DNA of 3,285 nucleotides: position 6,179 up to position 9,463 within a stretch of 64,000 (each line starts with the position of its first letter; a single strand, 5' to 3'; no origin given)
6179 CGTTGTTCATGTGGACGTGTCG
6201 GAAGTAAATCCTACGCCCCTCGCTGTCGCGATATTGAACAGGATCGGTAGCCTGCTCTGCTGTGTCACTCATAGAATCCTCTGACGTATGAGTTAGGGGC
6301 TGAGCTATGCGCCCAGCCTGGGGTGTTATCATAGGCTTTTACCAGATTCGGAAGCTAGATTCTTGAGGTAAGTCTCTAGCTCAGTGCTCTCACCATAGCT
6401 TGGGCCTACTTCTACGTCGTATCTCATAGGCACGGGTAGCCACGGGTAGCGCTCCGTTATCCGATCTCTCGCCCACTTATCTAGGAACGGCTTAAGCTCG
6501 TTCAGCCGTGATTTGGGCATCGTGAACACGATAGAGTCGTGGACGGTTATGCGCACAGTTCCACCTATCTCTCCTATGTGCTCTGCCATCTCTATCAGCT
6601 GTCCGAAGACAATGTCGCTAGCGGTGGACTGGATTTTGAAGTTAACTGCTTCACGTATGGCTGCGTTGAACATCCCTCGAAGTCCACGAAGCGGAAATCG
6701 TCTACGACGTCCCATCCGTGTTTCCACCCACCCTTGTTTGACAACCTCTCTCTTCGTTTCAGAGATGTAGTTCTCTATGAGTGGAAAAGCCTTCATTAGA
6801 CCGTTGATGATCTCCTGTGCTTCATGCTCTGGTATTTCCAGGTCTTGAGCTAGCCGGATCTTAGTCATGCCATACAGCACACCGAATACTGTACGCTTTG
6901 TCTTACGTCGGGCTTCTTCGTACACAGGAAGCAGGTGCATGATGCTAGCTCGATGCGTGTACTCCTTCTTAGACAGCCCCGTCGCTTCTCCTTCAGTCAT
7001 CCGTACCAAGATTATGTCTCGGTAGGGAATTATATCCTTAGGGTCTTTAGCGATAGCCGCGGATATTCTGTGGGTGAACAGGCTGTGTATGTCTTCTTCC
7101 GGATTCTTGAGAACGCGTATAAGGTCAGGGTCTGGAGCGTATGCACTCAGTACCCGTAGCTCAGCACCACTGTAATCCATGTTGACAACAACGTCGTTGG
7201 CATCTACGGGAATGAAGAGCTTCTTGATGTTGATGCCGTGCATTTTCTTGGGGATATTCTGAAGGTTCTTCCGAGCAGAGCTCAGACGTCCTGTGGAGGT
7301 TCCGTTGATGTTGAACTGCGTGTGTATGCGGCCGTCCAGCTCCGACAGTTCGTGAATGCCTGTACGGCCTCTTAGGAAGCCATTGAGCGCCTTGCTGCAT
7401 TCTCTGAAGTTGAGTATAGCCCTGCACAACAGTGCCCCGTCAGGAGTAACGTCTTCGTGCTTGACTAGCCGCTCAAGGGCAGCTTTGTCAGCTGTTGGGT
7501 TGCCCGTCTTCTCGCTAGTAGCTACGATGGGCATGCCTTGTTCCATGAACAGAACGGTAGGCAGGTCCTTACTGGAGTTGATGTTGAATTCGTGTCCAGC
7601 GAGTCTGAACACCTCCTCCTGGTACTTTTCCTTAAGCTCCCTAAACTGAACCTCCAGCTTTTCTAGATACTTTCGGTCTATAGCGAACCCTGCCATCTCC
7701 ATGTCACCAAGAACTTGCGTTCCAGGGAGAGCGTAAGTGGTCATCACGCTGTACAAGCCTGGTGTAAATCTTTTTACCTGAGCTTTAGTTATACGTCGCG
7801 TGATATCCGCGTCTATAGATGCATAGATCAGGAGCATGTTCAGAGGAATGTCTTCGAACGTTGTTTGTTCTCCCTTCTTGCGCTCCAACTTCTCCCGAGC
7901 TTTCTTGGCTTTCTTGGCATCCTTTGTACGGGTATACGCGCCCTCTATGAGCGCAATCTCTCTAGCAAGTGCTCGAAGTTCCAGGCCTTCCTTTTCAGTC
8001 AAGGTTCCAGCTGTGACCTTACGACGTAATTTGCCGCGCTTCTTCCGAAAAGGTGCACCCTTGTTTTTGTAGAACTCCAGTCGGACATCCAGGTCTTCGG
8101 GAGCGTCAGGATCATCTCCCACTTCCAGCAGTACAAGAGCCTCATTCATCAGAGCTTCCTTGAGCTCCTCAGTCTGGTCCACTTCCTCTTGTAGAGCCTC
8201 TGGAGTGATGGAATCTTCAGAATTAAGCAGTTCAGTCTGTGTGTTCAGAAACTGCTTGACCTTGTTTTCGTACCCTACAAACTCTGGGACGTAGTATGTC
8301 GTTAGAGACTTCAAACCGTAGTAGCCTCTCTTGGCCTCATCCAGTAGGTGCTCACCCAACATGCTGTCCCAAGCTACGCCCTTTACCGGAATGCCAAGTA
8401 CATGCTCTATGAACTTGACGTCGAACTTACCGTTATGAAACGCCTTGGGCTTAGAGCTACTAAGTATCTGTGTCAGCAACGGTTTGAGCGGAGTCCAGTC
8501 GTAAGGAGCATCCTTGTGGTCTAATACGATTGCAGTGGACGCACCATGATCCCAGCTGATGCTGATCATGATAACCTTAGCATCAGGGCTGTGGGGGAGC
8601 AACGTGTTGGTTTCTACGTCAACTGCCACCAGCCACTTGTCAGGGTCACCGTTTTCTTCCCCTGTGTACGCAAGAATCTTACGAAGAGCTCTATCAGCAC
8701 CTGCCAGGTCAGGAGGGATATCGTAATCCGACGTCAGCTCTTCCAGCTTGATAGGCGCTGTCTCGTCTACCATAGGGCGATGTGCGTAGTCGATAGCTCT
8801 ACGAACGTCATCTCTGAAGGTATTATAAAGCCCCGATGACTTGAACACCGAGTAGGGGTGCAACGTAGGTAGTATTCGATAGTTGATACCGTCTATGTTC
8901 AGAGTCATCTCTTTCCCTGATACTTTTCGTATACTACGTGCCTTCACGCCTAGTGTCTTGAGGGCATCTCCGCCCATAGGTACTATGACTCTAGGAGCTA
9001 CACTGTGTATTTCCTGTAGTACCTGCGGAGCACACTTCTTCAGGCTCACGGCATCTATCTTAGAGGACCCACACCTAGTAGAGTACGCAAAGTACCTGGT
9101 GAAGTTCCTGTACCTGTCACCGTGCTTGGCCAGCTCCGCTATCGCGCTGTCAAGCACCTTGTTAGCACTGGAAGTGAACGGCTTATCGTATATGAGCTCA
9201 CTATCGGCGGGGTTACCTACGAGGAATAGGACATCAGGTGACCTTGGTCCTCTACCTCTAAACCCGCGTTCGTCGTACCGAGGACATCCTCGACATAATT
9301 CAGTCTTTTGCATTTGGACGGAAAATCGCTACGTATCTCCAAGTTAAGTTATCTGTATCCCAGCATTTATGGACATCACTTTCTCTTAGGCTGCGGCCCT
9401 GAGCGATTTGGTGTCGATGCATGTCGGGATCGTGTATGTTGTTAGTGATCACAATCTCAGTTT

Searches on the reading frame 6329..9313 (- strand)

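Call 9: search_protein_families(library=pfam, proteins=[window:6329-9313:-], max_evalue=0.01)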
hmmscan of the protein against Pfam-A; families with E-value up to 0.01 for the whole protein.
window:6329-9313:- (994 aa): 3 families
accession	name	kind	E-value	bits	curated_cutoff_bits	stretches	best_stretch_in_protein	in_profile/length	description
PF00476.26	DNA_pol_A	-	6.2e-79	266.1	34.3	2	548-750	2-194/381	DNA polymerase family A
PF01612.26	DNA_pol_A_exo1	-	3.4e-14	53.5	23.6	1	228-347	22-130/173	3'-5' exonuclease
PF03167.25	UDG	-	8.1e-09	36.1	24.3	1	20-158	2-123/141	Uracil DNA glycosylase superfamily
